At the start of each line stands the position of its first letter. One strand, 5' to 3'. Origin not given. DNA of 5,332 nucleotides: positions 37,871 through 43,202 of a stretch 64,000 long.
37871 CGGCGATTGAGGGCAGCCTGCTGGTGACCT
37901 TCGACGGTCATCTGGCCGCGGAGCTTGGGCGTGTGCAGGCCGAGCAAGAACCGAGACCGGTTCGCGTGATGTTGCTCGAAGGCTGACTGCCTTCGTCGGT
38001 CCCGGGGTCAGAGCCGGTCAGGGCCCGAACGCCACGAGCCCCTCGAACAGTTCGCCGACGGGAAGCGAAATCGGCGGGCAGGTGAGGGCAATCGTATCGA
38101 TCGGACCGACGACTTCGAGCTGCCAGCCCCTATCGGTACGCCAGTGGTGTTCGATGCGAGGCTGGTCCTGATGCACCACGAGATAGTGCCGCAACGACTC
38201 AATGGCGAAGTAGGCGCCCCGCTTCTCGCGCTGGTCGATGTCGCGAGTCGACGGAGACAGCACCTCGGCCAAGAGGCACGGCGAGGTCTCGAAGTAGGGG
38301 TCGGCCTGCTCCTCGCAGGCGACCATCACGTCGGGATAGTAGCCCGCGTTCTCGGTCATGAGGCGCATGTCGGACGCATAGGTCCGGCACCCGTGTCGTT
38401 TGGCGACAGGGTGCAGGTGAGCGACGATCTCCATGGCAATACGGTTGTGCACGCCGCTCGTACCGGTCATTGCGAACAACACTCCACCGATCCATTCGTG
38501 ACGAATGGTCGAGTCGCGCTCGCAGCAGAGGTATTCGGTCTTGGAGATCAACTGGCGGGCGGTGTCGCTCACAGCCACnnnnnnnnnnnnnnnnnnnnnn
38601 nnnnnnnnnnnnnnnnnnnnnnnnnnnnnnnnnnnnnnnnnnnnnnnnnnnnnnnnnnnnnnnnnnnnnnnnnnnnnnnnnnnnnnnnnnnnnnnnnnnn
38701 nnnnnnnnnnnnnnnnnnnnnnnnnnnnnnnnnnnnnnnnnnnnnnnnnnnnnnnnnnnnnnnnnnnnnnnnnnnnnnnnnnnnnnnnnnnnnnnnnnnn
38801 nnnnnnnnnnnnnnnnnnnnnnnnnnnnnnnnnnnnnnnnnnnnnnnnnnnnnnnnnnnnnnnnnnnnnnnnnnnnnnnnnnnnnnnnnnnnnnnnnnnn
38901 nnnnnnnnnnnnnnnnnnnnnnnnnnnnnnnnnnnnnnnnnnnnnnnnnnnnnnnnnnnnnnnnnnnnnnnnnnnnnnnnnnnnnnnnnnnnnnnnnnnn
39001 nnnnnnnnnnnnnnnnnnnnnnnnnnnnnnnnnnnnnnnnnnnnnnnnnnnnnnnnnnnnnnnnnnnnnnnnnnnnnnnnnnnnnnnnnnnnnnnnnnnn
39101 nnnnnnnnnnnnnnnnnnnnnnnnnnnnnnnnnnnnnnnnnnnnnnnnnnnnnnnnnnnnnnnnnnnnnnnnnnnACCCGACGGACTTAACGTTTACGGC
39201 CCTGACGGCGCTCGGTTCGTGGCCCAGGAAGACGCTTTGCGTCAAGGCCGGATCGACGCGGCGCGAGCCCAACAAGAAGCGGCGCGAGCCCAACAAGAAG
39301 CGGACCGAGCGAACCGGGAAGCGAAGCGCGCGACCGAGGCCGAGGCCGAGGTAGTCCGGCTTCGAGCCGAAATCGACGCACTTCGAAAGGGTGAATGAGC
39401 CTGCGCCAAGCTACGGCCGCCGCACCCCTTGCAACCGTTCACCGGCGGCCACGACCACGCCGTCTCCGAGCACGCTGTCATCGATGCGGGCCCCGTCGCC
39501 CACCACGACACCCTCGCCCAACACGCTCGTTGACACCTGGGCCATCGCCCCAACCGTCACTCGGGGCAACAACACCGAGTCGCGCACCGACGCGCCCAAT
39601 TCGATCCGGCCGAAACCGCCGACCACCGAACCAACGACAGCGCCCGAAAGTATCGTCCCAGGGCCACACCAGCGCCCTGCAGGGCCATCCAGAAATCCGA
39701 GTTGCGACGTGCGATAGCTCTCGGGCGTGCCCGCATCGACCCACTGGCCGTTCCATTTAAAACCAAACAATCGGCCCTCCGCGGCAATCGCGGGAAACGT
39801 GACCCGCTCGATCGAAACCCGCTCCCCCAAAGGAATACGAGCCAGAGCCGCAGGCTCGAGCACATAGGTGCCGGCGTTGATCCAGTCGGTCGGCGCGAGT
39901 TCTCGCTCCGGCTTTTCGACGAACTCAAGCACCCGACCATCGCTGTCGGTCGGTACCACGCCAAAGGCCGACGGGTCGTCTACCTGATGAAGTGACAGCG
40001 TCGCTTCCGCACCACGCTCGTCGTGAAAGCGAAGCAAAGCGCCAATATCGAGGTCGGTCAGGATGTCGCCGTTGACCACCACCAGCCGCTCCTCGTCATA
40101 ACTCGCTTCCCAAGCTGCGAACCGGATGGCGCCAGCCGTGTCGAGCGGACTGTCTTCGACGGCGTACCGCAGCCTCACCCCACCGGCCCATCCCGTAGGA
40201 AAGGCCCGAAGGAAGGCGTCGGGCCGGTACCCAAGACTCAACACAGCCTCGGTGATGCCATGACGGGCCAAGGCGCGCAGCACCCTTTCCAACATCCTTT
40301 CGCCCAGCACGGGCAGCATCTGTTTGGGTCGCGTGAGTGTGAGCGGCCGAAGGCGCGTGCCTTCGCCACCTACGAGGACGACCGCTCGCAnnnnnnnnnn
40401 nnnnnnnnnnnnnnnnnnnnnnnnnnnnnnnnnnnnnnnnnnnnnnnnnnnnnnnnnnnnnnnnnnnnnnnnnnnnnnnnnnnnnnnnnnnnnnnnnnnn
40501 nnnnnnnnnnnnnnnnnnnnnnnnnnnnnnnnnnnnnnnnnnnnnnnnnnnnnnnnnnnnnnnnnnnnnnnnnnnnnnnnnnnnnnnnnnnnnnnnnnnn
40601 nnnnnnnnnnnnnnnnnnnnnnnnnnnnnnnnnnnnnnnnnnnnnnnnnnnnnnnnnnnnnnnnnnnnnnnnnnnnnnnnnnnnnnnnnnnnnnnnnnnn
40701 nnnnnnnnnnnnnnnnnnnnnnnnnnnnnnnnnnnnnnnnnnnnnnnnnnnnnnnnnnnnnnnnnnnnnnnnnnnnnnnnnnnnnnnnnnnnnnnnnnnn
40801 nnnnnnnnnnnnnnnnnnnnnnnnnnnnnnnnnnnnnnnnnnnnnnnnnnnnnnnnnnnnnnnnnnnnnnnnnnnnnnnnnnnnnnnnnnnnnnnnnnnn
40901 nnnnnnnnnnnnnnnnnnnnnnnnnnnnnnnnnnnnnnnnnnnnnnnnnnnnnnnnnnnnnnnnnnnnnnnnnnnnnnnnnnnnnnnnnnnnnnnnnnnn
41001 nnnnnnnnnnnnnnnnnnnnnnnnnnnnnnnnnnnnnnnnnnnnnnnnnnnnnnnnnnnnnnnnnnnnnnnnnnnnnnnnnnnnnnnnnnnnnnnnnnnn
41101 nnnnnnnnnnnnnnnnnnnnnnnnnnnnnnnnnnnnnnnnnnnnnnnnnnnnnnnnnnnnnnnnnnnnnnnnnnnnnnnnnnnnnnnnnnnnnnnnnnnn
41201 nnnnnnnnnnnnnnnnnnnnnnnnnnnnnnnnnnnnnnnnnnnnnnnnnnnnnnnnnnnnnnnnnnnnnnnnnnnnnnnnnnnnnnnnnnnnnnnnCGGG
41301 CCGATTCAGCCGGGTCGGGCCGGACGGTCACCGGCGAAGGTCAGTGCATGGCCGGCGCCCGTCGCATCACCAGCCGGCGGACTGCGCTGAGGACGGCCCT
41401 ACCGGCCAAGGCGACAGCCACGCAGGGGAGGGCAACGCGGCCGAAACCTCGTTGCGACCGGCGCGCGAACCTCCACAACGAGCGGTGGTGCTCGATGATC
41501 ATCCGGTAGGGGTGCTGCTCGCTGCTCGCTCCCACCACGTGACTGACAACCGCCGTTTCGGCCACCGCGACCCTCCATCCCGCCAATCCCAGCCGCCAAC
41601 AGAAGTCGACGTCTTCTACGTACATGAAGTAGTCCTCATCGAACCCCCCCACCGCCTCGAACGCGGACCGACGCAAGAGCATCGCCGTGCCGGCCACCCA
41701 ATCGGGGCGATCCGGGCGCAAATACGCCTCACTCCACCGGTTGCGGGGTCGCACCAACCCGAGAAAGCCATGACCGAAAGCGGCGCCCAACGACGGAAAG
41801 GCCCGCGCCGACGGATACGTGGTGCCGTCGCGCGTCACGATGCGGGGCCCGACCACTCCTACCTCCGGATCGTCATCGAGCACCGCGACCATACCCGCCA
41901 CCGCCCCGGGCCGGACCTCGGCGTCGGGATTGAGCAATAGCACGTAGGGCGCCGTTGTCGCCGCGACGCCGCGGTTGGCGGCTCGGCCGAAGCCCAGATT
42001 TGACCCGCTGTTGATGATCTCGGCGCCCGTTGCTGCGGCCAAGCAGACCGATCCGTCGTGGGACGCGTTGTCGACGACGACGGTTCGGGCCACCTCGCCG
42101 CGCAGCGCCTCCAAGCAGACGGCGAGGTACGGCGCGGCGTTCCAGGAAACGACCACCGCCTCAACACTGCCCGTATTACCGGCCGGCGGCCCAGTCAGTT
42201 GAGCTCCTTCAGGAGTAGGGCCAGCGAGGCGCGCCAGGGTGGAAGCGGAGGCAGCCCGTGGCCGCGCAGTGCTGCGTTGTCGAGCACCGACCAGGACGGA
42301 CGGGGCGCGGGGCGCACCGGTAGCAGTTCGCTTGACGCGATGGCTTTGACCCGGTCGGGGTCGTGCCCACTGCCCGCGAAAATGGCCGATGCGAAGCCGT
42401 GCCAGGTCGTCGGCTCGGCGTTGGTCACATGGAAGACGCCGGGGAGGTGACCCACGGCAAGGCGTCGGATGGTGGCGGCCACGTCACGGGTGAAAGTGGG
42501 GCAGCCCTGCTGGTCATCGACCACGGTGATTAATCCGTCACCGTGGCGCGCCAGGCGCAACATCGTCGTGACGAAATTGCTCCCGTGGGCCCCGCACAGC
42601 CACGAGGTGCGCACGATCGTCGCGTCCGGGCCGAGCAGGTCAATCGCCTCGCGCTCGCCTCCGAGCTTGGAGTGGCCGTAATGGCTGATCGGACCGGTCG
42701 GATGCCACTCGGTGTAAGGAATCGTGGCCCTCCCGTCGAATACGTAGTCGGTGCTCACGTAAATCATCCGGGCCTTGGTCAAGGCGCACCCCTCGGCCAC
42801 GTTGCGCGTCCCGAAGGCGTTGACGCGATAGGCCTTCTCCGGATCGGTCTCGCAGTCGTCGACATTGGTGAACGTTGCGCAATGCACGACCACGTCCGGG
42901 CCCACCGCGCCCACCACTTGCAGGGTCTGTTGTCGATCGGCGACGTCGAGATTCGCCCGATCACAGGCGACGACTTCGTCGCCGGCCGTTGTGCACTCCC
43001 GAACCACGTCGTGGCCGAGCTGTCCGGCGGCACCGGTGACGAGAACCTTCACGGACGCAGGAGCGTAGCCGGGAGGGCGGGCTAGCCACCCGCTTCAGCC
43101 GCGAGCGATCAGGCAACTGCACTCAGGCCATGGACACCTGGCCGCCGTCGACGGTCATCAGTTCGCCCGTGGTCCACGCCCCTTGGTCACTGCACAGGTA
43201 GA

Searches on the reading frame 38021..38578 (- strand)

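Call 13: search_protein_families(library=pfam, proteins=[window:38021-38578:-], max_evalue=0.001)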
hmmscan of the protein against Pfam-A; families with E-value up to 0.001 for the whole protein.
window:38021-38578:- (186 aa): 1 family
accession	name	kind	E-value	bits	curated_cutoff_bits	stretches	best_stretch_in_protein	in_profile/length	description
PF05685.18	Uma2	-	6.9e-29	101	27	1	15-164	3-159/172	Putative restriction endonuclease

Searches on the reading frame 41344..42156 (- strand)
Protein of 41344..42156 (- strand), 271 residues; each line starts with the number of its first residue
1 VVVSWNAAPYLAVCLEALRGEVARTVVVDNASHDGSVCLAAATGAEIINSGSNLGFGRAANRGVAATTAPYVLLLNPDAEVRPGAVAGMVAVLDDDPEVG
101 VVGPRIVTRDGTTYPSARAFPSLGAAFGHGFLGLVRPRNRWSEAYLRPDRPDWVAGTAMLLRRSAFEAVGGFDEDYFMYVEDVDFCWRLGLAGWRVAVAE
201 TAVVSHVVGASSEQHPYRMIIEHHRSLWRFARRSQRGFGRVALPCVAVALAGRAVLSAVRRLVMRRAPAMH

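Call 13: search_protein_families(library=pfam, proteins=[window:41344-42156:-], max_evalue=0.001)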
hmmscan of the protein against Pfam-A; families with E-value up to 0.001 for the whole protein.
window:41344-42156:- (271 aa): 6 families
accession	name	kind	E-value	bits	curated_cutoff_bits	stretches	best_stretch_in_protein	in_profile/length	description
PF00535.33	Glycos_transf_2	-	2.1e-17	64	23.3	1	2-134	4-132/168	Glycosyl transferase family 2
PF13632.12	Glyco_trans_2_3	-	1.4e-10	41.8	27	1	71-236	1-138/198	Glycosyl transferase family group 2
PF13641.12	Glyco_tranf_2_3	-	7.5e-10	39.6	27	1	1-215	6-213/230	Glycosyltransferase like family 2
PF13506.12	Glyco_transf_21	-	2.8e-08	33.9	21.7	1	62-210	24-158/174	Glycosyl transferase family 21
PF10111.15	Glyco_tranf_2_2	-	0.00029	20.8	27.3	0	156-202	165-212/276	Glycosyltransferase like family 2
PF02709.20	Glyco_transf_7C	-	0.00039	20.4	23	1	154-199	19-65/78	N-terminal domain of galactosyltransferase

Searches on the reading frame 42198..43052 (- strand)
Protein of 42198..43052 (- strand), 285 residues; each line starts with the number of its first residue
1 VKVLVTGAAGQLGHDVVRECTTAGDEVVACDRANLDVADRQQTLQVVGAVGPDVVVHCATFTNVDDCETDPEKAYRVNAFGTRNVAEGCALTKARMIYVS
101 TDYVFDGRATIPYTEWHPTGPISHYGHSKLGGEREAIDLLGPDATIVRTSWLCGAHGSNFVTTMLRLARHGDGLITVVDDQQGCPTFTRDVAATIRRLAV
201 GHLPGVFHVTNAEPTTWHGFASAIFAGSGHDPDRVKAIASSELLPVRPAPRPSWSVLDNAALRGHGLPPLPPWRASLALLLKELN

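Call 13: search_protein_families(library=pfam, proteins=[window:42198-43052:-], max_evalue=0.001)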
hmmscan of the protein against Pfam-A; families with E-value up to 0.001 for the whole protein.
window:42198-43052:- (285 aa): 7 families
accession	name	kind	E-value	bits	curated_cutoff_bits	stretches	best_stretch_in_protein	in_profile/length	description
PF04321.23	RmlD_sub_bind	-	2.5e-89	299.6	27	1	1-284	1-285/287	RmlD substrate binding domain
PF01370.27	Epimerase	-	6.2e-27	95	20.9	1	3-179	1-203/240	NAD dependent epimerase/dehydratase family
PF16363.11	GDP_Man_Dehyd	-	1.6e-15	57.8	27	1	35-133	59-161/332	GDP-mannose 4,6 dehydratase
PF02719.21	Polysacc_synt_2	-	1.2e-11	44.8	20.2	1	36-103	62-130/293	Polysaccharide biosynthesis protein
PF01073.25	3Beta_HSD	-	5.8e-08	32.5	22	1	31-107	45-126/280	3-beta hydroxysteroid dehydrogenase/isomerase family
PF07993.18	NAD_binding_4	-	8e-06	25.6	20.1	1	53-109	90-145/258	Male sterility protein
PF00106.31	adh_short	-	0.00017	21.6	26.6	1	3-66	3-63/195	short chain dehydrogenase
